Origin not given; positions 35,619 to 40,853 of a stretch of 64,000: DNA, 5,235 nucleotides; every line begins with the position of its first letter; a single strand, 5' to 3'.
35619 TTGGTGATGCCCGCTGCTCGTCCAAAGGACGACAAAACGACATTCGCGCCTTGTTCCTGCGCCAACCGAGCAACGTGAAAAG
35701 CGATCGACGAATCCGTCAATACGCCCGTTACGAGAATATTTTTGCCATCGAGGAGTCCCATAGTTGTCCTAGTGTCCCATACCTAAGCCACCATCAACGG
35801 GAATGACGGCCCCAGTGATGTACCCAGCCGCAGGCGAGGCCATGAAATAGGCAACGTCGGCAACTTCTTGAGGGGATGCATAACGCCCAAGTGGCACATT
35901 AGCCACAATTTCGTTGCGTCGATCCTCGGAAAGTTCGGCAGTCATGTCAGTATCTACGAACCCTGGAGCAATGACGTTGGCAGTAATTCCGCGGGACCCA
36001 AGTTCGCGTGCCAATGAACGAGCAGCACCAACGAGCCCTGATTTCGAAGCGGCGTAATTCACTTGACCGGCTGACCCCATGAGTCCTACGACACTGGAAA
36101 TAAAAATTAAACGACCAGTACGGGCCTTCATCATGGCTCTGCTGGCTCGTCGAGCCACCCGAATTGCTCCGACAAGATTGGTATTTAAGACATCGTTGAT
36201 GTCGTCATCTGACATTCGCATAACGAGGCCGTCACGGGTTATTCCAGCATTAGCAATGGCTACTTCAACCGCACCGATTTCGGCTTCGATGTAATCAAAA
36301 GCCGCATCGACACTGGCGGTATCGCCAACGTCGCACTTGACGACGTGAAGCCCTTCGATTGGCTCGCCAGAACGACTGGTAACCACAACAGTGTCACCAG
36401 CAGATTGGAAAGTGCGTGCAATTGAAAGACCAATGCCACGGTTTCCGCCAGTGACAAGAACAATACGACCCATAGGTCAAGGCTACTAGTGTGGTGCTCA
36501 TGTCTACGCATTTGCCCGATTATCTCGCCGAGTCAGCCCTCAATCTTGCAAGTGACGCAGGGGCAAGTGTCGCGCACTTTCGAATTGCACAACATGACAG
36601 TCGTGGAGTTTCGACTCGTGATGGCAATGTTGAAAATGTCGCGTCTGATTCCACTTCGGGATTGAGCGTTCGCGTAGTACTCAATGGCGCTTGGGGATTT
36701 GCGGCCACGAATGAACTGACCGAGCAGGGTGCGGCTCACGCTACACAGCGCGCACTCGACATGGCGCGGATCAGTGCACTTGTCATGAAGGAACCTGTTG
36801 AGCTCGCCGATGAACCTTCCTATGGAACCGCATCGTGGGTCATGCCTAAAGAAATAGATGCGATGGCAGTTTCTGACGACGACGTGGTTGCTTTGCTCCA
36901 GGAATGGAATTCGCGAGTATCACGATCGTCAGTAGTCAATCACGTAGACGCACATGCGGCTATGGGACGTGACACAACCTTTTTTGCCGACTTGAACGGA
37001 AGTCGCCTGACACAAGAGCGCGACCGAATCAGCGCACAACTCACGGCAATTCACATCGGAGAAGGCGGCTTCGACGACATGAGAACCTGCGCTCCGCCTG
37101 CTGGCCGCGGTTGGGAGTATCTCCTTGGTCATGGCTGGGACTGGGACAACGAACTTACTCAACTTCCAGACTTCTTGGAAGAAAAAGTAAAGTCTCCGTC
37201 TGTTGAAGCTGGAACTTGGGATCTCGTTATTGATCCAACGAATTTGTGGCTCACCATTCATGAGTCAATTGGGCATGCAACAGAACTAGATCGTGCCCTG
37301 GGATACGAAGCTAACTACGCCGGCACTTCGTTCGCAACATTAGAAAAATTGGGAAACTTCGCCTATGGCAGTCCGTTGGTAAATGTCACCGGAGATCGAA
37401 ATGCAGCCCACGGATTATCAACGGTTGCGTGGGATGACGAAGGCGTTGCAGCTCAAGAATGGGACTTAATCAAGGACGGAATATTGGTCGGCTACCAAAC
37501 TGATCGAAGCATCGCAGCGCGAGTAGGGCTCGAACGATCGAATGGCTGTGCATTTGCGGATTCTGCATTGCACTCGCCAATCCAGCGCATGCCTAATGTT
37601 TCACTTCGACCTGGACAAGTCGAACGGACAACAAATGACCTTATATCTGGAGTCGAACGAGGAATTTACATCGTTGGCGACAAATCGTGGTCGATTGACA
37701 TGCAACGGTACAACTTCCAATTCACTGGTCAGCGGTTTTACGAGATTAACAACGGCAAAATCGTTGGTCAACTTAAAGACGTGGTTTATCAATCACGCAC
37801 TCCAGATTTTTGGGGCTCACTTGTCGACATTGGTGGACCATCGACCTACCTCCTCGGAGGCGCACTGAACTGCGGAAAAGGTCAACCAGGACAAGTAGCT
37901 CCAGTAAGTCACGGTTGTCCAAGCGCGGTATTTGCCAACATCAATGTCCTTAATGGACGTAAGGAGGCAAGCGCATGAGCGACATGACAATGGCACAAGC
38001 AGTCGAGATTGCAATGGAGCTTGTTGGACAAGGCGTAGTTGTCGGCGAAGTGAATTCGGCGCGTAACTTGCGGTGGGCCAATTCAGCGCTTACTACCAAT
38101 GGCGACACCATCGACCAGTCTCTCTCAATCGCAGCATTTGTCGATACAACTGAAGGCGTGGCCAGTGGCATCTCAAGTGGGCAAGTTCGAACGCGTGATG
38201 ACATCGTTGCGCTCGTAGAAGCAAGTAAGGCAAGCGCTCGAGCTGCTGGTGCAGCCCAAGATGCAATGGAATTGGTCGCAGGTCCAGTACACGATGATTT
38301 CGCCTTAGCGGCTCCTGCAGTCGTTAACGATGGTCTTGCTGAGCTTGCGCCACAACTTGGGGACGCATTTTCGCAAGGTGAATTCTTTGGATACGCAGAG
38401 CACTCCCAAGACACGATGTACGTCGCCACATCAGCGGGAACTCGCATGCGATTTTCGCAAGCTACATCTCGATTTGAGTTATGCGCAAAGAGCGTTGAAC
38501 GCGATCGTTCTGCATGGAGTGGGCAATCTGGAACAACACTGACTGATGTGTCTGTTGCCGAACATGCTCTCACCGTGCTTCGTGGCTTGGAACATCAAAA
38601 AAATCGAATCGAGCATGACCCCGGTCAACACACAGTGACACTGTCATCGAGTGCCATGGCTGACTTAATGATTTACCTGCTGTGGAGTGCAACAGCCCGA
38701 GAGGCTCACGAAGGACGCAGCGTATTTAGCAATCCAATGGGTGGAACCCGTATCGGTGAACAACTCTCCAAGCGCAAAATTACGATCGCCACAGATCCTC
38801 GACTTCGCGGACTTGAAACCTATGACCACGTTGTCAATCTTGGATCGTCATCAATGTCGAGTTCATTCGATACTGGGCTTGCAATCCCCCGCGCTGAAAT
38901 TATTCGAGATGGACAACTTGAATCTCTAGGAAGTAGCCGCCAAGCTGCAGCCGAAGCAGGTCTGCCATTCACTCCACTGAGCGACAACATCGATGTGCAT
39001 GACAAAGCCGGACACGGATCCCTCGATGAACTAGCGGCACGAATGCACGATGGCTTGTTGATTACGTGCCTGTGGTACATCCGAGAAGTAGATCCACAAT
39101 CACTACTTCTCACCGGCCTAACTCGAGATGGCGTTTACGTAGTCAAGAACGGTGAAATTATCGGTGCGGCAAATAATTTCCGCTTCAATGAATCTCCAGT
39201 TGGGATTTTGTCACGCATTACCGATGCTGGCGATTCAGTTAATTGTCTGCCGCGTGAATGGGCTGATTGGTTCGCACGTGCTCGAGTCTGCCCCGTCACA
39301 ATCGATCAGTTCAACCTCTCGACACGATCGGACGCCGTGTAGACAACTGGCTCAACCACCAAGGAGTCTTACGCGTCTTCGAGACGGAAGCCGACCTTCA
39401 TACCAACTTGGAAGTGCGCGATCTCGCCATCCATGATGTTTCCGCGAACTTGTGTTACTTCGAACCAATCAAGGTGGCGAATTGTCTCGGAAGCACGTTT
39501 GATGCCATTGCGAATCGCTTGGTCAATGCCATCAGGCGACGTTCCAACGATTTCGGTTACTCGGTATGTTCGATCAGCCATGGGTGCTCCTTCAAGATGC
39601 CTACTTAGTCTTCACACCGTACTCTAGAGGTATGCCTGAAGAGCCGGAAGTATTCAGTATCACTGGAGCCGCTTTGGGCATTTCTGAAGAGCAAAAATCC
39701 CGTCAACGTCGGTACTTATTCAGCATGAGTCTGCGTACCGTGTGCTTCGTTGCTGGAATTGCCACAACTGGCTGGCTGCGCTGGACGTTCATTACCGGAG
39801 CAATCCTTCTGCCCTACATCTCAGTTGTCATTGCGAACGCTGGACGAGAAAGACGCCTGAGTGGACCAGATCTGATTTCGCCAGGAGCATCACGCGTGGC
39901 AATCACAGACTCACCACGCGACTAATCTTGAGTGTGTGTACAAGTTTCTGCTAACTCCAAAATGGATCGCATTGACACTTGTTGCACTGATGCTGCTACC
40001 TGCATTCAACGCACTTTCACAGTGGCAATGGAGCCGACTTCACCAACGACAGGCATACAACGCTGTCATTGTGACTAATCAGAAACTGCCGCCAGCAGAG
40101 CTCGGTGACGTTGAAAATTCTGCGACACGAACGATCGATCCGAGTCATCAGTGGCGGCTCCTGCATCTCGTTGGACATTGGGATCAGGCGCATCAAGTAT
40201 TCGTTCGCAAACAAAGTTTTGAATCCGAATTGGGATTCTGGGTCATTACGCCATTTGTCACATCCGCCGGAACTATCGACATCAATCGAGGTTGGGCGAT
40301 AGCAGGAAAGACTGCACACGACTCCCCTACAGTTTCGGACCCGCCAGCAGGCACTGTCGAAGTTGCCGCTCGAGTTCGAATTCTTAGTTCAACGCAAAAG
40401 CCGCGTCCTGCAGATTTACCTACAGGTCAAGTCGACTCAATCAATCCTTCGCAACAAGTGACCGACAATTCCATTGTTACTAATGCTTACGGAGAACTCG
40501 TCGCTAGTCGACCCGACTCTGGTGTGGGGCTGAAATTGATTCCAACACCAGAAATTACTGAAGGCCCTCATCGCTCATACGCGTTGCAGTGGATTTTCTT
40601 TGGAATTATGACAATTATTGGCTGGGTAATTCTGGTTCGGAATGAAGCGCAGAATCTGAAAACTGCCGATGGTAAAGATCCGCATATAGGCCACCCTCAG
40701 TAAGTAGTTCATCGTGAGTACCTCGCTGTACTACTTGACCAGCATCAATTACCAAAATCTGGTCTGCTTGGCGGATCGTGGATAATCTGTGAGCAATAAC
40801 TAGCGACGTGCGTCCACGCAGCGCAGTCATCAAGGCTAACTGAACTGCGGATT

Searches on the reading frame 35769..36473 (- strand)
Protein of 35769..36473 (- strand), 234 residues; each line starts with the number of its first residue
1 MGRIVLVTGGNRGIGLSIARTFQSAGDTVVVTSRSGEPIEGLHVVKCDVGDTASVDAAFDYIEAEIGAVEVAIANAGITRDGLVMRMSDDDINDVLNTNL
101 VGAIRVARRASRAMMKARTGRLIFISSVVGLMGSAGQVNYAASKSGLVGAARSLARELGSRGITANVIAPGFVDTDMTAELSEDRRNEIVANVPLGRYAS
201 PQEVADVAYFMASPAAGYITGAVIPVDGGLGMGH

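Call 52: search_protein_families(library=pfam, max_evalue=0.000001, proteins=[window:35769-36473:-])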
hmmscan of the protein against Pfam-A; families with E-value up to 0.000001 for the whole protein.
window:35769-36473:- (234 aa): 4 families
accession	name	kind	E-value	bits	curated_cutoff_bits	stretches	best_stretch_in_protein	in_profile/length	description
PF13561.12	adh_short_C2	-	1.6e-56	192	27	1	11-230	5-235/236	Enoyl-(Acyl carrier protein) reductase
PF00106.31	adh_short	-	2.6e-49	167.8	26.6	1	4-185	2-194/195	short chain dehydrogenase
PF08659.16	KR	-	2.7e-19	70.2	22.6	1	5-169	3-174/180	KR domain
PF01370.27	Epimerase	-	7.3e-07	29.3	20.9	0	5-130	1-117/240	NAD dependent epimerase/dehydratase family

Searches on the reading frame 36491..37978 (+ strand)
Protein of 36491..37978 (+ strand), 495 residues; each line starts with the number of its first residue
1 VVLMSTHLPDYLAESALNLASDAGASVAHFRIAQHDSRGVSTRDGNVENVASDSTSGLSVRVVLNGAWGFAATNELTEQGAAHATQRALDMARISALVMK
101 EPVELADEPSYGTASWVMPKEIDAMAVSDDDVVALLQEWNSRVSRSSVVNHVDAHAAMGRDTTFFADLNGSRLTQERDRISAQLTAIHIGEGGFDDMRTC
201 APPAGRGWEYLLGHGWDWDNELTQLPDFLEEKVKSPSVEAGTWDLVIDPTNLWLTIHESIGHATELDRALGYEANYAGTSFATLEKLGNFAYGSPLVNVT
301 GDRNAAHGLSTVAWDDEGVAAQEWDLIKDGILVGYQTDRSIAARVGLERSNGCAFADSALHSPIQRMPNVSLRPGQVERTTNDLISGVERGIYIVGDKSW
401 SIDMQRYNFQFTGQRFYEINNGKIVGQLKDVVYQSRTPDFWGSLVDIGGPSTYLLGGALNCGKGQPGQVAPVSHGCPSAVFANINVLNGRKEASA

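Call 52: search_protein_families(library=pfam, max_evalue=0.000001, proteins=[window:36491-37978:+])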
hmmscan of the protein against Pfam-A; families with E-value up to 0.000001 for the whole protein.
window:36491-37978:+ (495 aa): 2 families
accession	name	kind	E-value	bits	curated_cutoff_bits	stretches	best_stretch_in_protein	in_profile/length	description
PF19289.4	PmbA_TldD_3rd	-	1.9e-30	106.1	22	1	241-486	2-218/220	PmbA/TldA metallopeptidase C-terminal domain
PF01523.21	PmbA_TldD_1st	-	4.3e-12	46.4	20.9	1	35-92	8-65/65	PmbA/TldA metallopeptidase domain 1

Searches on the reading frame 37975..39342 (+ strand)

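Call 52: search_protein_families(library=pfam, max_evalue=0.000001, proteins=[window:37975-39342:+])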
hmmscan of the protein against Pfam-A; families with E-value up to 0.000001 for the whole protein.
window:37975-39342:+ (455 aa): 1 family
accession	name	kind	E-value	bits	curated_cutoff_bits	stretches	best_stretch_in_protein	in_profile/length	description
PF19289.4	PmbA_TldD_3rd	-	1.1e-23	83.9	22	1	217-447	2-217/220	PmbA/TldA metallopeptidase C-terminal domain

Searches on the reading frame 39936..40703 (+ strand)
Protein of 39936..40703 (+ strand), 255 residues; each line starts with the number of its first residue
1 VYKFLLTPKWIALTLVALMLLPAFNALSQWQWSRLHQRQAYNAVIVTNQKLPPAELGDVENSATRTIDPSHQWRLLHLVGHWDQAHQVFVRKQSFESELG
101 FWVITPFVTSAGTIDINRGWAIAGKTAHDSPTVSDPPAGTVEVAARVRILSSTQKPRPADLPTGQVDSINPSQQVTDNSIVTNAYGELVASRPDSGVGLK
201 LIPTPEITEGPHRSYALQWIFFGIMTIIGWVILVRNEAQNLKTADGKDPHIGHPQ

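Call 52: search_protein_families(library=pfam, max_evalue=0.000001, proteins=[window:39936-40703:+])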
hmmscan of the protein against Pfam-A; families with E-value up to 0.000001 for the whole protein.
window:39936-40703:+ (255 aa): 1 family
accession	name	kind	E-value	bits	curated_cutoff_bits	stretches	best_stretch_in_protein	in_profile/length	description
PF02104.20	SURF1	-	2.3e-29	103.6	23.4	1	19-224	2-205/205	SURF1 family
